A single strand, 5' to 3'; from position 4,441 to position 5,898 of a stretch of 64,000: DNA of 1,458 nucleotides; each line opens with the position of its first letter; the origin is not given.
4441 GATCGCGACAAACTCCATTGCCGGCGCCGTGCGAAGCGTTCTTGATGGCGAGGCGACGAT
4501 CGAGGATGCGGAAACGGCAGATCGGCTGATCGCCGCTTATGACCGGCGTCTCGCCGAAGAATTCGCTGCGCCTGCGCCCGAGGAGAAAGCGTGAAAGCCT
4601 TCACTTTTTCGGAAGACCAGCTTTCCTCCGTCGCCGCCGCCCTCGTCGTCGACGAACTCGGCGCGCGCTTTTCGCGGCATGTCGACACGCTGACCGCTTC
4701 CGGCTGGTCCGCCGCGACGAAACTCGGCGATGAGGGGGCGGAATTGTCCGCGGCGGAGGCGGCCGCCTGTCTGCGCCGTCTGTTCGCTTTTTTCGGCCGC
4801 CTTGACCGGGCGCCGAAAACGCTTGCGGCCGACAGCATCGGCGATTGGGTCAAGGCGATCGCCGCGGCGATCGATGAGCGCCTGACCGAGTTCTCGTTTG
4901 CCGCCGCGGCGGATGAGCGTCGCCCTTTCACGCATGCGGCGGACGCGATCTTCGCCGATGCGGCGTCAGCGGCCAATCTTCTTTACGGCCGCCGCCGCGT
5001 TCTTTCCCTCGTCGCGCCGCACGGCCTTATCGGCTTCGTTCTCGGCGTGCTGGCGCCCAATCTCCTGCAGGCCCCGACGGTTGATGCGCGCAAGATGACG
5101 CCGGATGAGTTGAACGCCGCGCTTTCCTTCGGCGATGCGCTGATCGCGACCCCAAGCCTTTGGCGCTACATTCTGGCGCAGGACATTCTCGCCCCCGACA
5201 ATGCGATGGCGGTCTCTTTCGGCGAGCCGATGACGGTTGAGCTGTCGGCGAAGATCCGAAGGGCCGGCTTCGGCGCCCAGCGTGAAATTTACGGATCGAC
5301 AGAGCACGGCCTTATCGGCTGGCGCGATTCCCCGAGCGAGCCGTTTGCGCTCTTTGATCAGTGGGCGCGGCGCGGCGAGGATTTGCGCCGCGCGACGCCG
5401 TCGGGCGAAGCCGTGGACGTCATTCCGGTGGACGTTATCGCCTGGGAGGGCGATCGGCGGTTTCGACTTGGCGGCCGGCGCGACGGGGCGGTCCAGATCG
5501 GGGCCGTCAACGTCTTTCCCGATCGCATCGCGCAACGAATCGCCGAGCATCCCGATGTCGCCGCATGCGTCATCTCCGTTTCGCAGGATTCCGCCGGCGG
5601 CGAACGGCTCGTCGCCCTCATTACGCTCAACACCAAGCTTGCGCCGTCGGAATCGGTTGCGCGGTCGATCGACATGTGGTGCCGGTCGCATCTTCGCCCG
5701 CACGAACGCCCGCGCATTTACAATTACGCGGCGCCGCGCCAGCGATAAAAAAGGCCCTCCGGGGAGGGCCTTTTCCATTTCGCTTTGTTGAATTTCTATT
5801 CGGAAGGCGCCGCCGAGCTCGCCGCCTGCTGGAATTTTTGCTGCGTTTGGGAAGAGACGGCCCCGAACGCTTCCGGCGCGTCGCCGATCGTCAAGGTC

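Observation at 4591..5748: PYP-type p-coumarate-CoA ligase homolog that looks like a pseudoenzyme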

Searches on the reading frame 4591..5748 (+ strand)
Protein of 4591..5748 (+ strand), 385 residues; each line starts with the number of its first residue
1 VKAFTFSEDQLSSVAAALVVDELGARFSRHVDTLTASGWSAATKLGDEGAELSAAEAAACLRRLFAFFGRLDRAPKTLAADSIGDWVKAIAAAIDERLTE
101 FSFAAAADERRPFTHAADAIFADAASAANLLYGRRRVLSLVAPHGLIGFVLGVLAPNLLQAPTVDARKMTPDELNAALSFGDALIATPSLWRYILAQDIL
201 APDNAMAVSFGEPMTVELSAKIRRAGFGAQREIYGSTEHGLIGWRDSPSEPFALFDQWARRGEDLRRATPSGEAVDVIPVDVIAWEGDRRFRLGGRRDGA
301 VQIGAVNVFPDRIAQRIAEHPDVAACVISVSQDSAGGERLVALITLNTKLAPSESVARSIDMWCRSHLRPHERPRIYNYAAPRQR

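Call 3: search_protein_families(library=ncbifam, proteins=[window:4591-5748:+], max_evalue=1)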
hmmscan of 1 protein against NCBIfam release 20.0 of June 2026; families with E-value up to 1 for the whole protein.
window:4591-5748:+ (385 aa): 47 families (the best 25 are shown)
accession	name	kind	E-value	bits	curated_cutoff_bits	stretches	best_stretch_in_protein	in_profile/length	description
TIGR02372.1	4_coum_CoA_lig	equivalog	3.5e-48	164.2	334.7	1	30-380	27-374/386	4-coumarate--CoA ligase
TIGR01923.1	menE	equivalog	5.6e-07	28.8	330.15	1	281-378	332-424/442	o-succinylbenzoate--CoA ligase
NF006181.0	PRK08314.1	subfamily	1.2e-06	27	705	1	304-379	459-533/563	long-chain-fatty-acid--CoA ligase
NF005797.0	PRK07638.1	equivalog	1.4e-06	27.2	518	1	293-377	379-456/487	acyl-CoA synthetase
NF005863.0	PRK07798.1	subfamily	3.5e-06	25.8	543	1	277-375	411-506/540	acyl-CoA synthetase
NF004822.0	PRK06178.1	equivalog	5e-06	25.4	782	1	290-376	461-544/571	acyl-CoA synthetase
NF005858.0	PRK07787.1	subfamily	9.4e-06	24.3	575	2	289-379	365-451/471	acyl-CoA synthetase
NF052580.1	Str24CoAsynCasG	equivalog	1e-05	24.1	750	1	288-353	440-505/548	steroid-24-oyl-CoA synthetase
NF004837.0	PRK06187.1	subfamily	1.5e-05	23.5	476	1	296-378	421-500/531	long-chain-fatty-acid--CoA ligase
NF006167.0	PRK08308.1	equivalog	2.6e-05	23.3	513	1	290-375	306-386/414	acyl-CoA synthetase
NF005877.1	PRK07824.1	equivalog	2.9e-05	23.3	345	1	290-355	255-320/362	o-succinylbenzoate--CoA ligase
NF052269.1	Staph_lig_FadD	equivalog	3.4e-05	22.4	650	1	296-378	392-471/499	long-chain-fatty-acid--CoA ligase FadD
NF009929.0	PRK13390.1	equivalog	5.7e-05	21.7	951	1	292-379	396-483/501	acyl-CoA synthetase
NF006539.0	PRK09029.1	equivalog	6.5e-05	21.9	494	1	288-377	344-428/458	o-succinylbenzoate--CoA ligase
NF004114.0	PRK05605.1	equivalog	9.6e-05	20.9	766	1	281-375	453-544/575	long-chain-fatty-acid--CoA ligase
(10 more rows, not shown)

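Call 4: search_protein_families(library=pfam, proteins=[window:4591-5748:+], max_evalue=1)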
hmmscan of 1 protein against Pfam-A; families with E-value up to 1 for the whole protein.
window:4591-5748:+ (385 aa): 1 family
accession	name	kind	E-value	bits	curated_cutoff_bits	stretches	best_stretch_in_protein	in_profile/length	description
PF13193.12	AMP-binding_C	-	4.3e-06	28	24.5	1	315-375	4-61/76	AMP-binding enzyme C-terminal domain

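Call 7: find_homologous_proteins(query=window:4591-5748:+, max_evalue=0.001)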
Query window:4591-5748:+ (385 aa): 313 proteins with E <= 0.001 among 8000 candidates; the best 120 are listed.
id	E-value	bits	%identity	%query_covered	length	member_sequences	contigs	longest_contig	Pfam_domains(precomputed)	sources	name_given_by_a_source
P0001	1.3e-248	843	100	100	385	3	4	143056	PF13193.13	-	-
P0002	1.7e-211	720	83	100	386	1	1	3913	PF13193.13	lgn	-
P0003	4.3e-211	719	83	100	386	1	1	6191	PF13193.13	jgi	-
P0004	1.2e-210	718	83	100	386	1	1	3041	PF13193.13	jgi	-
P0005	5.7e-204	696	81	99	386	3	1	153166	PF13193.13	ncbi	ncbi:MAG: hypothetical protein R3C42_01825 [Parvularculaceae bacterium]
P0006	1.9e-196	671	77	100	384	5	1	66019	-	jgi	-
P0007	2.2e-193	661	77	99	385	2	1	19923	PF13193.13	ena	-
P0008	3.2e-183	627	73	99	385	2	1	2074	PF13193.13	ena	-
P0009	1.2e-172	593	68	99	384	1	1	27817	PF13193.13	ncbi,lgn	-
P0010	1.4e-171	589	69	99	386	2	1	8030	-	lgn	-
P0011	5.5e-171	587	69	98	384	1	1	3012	-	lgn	-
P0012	8.0e-171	587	68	99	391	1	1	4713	-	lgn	-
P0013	6.0e-170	584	68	100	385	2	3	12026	-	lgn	-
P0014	5.7e-169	581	68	99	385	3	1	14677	-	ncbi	-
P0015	2.8e-168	578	67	99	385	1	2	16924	-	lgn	-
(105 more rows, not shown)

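Call 9: search_solved_structures(query=window:4591-5748:+, max_evalue=0.01, show_alignments=2)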
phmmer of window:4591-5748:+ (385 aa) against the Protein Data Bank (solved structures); distinct sequences matched with E-value up to 0.01: 13.
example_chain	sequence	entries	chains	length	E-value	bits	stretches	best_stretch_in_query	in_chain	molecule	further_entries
3etc_A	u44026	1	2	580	7.1e-05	25.8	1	283-380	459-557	AMP-binding protein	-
4wv3_A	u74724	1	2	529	9.7e-05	25.3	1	286-379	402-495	Anthranilate-CoA ligase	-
8biq_D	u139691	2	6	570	0.00038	23.4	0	288-379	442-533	4-hydroxybutyrate--CoA ligase 1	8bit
7a9i_A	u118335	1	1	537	0.00042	23.2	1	281-349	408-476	Cfl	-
2wd9_A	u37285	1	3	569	0.00051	23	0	240-378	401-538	ACYL-COENZYME A SYNTHETASE ACSM2A, MITOCHONDRIAL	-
2vze_A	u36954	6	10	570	0.00052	22.9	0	240-378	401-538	ACYL-COENZYME A SYNTHETASE ACSM2A, MITOCHONDRIAL | Acyl-coenzyme A synthetase ACSM2A, mitochondrial precursor | Acyl-coenzyme A synthetase ACSM2A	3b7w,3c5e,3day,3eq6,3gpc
3nyq_A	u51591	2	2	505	0.00059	22.8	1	286-380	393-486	Malonyl-CoA Ligase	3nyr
9g79_B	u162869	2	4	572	0.00091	22.1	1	290-378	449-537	Acetyl-coenzyme A synthetase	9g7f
7a9j_A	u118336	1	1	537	0.0028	20.5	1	281-349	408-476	Cfl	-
8ivi_A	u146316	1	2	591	0.0033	20.3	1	293-358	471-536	Medium/long-chain-fatty-acid--CoA ligase FadD8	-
2v7b_A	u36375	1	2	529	0.0052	19.6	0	293-376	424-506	BENZOATE-COENZYME A LIGASE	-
5wmm_A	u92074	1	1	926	0.0085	18.9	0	280-364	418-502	NRPS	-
4gxq_A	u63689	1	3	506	0.0096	18.8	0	294-375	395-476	Malonyl CoA synthetase, Benzoate-CoA ligase Chimeric protein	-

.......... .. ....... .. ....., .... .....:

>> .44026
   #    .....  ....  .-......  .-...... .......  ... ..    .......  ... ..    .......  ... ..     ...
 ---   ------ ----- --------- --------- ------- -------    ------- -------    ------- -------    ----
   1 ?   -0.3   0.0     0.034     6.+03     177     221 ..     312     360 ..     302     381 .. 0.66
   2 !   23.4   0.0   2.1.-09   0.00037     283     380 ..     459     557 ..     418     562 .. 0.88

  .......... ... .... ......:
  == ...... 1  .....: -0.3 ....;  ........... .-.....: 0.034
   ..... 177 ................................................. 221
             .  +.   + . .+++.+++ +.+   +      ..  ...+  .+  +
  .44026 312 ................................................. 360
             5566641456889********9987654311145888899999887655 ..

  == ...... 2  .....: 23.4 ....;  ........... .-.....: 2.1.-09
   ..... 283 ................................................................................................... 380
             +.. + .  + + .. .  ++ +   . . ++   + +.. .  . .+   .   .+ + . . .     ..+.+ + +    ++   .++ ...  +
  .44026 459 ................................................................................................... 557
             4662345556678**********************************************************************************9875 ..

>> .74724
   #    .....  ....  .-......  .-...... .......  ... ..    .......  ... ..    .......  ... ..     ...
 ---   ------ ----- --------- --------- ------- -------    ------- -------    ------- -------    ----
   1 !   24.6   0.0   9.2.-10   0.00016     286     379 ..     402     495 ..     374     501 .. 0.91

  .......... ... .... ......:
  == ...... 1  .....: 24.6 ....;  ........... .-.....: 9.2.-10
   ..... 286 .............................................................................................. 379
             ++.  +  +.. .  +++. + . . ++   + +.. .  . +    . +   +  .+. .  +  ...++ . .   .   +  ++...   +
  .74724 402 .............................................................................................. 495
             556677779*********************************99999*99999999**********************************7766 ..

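Call 12: find_related_loci(query=A1, collection=genome_contigs, flank=8000)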
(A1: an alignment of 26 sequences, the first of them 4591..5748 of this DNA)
Query A1 (385 aa) in genome_contigs; peptide patterns used: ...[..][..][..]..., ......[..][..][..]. (x = any residue, [..] = any of these).
341 stretches matched a pattern; 160 encode a relative of the query (tblastn E <= 1e-3); the best 80 are kept; 80 distinct loci.
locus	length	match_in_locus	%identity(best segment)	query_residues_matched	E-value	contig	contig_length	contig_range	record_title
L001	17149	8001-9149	81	1-383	0e+0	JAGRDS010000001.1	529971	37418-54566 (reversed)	MAG: Parvularculaceae bacterium isolate HKST-UBA11 2011-04-20_1_(paired)_contig_35, whole genome shotgun sequence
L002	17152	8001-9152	77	1-385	0e+0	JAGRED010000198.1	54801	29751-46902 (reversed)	MAG: Parvularculaceae bacterium isolate HKST-UBA12 k127_1592917, whole genome shotgun sequence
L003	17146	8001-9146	67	1-381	4e-178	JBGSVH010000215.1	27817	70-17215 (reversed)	MAG: Parvularculaceae bacterium isolate JTS-AC452 k141_786001, whole genome shotgun sequence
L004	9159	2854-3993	69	1-380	3e-174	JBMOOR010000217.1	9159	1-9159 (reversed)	MAG: Pseudomonadota bacterium isolate Betzabe_MAG107 MAG107_217, whole genome shotgun sequence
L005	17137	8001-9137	66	1-379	6e-171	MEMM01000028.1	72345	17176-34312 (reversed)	MAG: Alphaproteobacteria bacterium RIFCSPHIGHO2_12_FULL_63_12 rifcsphigho2_12_scaffold_1590, whole genome shotgun sequen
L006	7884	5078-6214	66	1-379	9e-168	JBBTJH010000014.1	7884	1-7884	MAG: Pseudomonadota bacterium isolate H41-bin163 H41_bin163_000000000014, whole genome shotgun sequence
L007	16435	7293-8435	68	1-381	4e-166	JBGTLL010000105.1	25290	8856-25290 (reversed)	MAG: Parvularculaceae bacterium isolate JTS-RE336 k141_11140625, whole genome shotgun sequence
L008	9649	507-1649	67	1-381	4e-166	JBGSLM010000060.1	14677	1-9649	MAG: Parvularculaceae bacterium isolate JTS-AC205 k141_4123909, whole genome shotgun sequence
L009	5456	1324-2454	66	1-379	2e-168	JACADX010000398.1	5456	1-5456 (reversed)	MAG: Parvularculaceae bacterium isolate L.E.AP.13 k119_2545102, whole genome shotgun sequence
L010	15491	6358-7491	66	1-380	2e-163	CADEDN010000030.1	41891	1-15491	MAG: uncultured Alphaproteobacteria bacterium isolate Alphaproteobacteria sp. RBC008 genome assembly, contig: MAG008_30,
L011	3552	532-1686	65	1-380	2e-166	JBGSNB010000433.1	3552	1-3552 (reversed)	MAG: Parvularculaceae bacterium isolate JTS-AC245 k141_3560771, whole genome shotgun sequence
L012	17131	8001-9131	63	1-379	9e-154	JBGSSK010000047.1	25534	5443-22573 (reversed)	MAG: Parvularculaceae bacterium isolate JTS-AC380 k141_2961789, whole genome shotgun sequence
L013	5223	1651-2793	62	1-381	2e-153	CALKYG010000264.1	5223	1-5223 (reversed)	MAG TPA_asm: uncultured Alphaproteobacteria bacterium isolate SRR6227243_bin.68_CONCOCT_v1.1_MAG genome assembly, contig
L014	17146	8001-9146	60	1-384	1e-147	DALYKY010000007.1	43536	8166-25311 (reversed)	MAG TPA_asm: Parvularculaceae bacterium isolate CTOTU46659 NODE_87_length_43536_cov_15.092615, whole genome shotgun sequ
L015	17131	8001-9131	60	1-379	9e-146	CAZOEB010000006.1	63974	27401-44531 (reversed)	MAG TPA_asm: uncultured Caulobacterales bacterium isolate binchicken_co311_233 genome assembly, contig: NODE_840_length_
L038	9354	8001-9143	51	1-379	4e-124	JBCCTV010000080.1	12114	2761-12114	MAG: Pseudomonadota bacterium isolate P01_D01_bin.89 k141_2124673_length_12114_cov_8.2399, whole genome shotgun sequence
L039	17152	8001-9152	52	1-383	2e-123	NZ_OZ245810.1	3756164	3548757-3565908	MAG: Hyphococcus sp. isolate 2a9674ba-47da-4b78-9378-cbc2ed82810c chromosome 1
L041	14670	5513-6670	52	1-382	1e-123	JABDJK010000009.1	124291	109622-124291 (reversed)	MAG: Marinicaulis sp. isolate SS_bin_21 k127_703284, whole genome shotgun sequence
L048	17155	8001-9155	54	1-379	2e-122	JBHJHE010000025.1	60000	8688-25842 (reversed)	MAG: Parvularculaceae bacterium isolate sb_S12C5395 S12Ck141_413306, whole genome shotgun sequence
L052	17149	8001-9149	51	1-381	4e-121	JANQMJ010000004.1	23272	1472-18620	MAG: Parvularculaceae bacterium isolate PL25a_bin.97 k99_3227368, whole genome shotgun sequence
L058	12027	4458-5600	51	1-379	4e-120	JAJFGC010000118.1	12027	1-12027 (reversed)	MAG: Marinicaulis sp. isolate OFTM304 OFTM304_117, whole genome shotgun sequence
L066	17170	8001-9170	52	1-379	5e-118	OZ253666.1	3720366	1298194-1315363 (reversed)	MAG: Parvularculaceae bacterium isolate d82ff09e-b2aa-4e76-8ff5-85d9f04bc792 genome assembly, chromosome: 1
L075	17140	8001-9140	48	1-379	7e-117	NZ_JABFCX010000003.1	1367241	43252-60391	Parvularcula mediterranea strain ZS-1/3 NODE_2_length_1367248_cov_67.776821_consensus, whole genome shotgun sequence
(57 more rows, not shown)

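Call 17: search_protein_representatives(protein=window:4591-5748:+)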
Query: 385 residues. Proteins with E-value up to 0.001 (for the whole library): 1543; up to 1e-10: 716; up to 1e-30: 163. The best 150 are listed.
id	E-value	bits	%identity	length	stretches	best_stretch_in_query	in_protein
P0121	4.1e-124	431.3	54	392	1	1-381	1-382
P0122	4.8e-106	371.9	47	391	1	1-380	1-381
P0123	4.4e-93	329.2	48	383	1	37-379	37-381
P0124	6.8e-88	312.1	58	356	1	1-263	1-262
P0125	1.6e-87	310.9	41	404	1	1-379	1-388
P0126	3.9e-87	309.7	43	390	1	1-380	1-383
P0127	1.1e-82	295.0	40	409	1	1-380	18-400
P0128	3.5e-80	286.8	41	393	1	1-380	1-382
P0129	3.4e-73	263.8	60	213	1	178-382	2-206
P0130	9.2e-73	262.3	50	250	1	138-379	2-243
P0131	4.1e-72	260.2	40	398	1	5-379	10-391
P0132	1.2e-55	206.0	55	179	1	206-379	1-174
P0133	1.0e-50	189.8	36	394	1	41-378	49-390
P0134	2.5e-49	185.2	33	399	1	12-377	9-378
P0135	1.0e-48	183.2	33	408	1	1-360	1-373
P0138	5.3e-47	177.6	32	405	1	7-380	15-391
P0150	5.4e-42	161.1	36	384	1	8-377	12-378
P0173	1.3e-37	146.7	28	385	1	9-380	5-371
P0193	8.5e-36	140.7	33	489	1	93-380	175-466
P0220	2.0e-34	136.2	28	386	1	39-378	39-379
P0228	7.8e-34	134.3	27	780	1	46-379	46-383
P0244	2.8e-33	132.4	28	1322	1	56-377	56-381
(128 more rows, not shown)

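Call 27: predict_structure(alignment_id=A2)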
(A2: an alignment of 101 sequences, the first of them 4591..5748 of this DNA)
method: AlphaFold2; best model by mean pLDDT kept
length: 385 residues; sequences in the alignment: 101
mean_pLDDT: 91.5   pTM: 0.87
mean pLDDT of the five models: 91.5, 91.4, 91.3, 90.2, 90.2
residues with pLDDT >= 90: 306; 70-90: 61; 50-70: 16; < 50: 2
segments of 3 or more residues with pLDDT < 50: none
pLDDT, mean of each block of 10 residues (from residue 1): 80 96 90 90 94 95 96 87 96 95 76 92 96 96 95 96 94 95 96 95 92 92 95 94 96 97 95 93 95 89 81 95 94 74 89 91 92 90 55
secondary structure, 60 per line:
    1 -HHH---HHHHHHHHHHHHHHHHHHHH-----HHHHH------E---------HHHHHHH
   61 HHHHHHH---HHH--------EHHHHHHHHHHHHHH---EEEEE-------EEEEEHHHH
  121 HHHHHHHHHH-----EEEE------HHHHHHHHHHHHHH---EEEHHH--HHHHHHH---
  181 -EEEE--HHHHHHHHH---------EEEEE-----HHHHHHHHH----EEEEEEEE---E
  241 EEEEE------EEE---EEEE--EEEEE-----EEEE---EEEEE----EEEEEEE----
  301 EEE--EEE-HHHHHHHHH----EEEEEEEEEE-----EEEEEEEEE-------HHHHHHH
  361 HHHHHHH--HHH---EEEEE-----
elements in order: H8-27 H33-37 H54-67 H83-96 E100-104 E112-116 H117-130 E136-139 H146-159 E163-165 H171-177 E182-185 H188-196 E206-210 H216-224 E229-236 E240-245 E252-254 E258-261 E264-268 E274-277 E281-285 E290-296 E301-303 E306-308 H310-318 E323-332 E338-346 H354-367 E376-380
